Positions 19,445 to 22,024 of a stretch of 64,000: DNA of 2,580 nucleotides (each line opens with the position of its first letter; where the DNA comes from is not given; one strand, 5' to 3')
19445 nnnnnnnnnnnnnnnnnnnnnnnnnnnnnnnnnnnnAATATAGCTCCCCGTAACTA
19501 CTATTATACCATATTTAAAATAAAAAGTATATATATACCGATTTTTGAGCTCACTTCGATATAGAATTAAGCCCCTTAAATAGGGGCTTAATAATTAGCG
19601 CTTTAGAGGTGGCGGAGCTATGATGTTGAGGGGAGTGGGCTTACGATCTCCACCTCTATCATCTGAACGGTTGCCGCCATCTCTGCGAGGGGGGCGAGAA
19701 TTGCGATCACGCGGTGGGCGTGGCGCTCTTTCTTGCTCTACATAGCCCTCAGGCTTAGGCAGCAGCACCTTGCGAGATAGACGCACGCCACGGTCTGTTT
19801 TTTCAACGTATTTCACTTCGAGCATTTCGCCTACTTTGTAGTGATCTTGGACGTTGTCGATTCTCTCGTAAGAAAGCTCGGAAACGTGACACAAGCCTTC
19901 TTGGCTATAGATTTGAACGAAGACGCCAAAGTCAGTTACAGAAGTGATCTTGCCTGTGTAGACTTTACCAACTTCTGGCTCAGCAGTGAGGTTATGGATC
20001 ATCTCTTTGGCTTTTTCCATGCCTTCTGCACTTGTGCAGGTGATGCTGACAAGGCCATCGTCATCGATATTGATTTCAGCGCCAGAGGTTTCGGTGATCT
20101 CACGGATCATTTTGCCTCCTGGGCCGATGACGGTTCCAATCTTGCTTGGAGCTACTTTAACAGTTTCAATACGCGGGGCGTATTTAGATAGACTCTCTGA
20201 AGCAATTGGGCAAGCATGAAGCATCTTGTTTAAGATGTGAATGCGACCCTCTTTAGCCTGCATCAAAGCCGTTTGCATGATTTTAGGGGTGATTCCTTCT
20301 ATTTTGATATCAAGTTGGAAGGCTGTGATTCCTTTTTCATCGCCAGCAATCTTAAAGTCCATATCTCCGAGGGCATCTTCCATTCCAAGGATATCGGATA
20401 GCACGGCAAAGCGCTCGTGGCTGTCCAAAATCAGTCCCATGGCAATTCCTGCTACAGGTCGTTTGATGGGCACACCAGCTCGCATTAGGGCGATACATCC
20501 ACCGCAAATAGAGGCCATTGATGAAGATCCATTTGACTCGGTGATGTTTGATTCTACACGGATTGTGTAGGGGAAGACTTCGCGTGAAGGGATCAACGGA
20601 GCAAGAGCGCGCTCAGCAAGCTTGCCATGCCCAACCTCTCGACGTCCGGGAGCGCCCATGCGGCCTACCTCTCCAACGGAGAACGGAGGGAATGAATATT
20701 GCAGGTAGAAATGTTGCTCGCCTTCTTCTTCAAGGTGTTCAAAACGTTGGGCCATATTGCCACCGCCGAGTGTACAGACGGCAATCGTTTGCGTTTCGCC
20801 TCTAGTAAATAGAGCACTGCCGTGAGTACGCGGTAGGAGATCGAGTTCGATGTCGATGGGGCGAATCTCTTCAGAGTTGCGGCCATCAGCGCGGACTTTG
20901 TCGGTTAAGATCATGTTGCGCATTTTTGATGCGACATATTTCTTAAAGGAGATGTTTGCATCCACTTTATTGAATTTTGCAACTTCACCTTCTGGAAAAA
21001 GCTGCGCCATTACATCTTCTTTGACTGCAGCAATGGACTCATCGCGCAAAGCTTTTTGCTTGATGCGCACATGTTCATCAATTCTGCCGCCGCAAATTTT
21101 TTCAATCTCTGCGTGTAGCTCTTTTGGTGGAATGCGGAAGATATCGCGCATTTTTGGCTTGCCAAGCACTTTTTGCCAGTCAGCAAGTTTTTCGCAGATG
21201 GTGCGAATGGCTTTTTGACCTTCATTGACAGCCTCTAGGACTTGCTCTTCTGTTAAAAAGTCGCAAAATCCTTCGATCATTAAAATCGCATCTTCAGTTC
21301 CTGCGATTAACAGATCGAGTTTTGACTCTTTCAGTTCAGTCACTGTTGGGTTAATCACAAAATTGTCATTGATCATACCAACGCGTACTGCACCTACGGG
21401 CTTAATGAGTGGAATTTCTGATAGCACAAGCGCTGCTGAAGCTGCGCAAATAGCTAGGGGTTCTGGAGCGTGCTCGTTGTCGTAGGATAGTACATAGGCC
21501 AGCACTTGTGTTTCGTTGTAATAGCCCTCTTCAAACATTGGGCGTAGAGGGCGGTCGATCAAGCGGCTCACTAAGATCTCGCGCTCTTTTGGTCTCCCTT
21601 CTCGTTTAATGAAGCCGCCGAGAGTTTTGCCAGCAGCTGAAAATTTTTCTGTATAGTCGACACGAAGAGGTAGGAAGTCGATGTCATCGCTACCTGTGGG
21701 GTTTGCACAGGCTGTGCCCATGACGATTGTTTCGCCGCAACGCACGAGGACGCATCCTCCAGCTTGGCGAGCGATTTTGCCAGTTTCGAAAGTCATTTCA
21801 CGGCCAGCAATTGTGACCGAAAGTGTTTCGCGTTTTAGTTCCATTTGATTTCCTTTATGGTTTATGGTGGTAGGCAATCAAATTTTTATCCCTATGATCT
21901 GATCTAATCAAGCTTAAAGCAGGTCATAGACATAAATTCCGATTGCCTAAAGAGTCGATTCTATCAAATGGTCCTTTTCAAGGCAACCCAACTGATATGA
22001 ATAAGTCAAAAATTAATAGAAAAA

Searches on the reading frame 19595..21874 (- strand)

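Call 73: search_protein_families(library=pfam, proteins=[window:19595-21874:-], max_evalue=0.0001)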
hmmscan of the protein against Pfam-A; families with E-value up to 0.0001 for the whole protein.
window:19595-21874:- (759 aa): 6 families
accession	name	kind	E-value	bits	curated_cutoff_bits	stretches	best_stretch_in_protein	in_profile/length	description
PF01138.27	RNase_PH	-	9.6e-58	194.7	25.5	2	24-155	2-130/130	3' exoribonuclease family, domain 1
PF03725.20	RNase_PH_C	-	1.3e-21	76.8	20.8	2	159-221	2-66/67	3' exoribonuclease family, domain 2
PF00575.29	S1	-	1.6e-15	57.7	22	1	632-702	1-74/74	S1 RNA binding domain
PF00013.35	KH_1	-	5.1e-14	52.2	21.5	1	570-627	2-65/66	KH domain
PF03726.19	PNPase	-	3.6e-11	43.8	24.6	1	252-333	1-81/81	Polyribonucleotide nucleotidyltransferase, RNA binding domain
PF22675.2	KH-I_KHDC4-BBP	-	6.5e-05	23.2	30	0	579-629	8-74/76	KHDC4/BBP-like, KH-domain type I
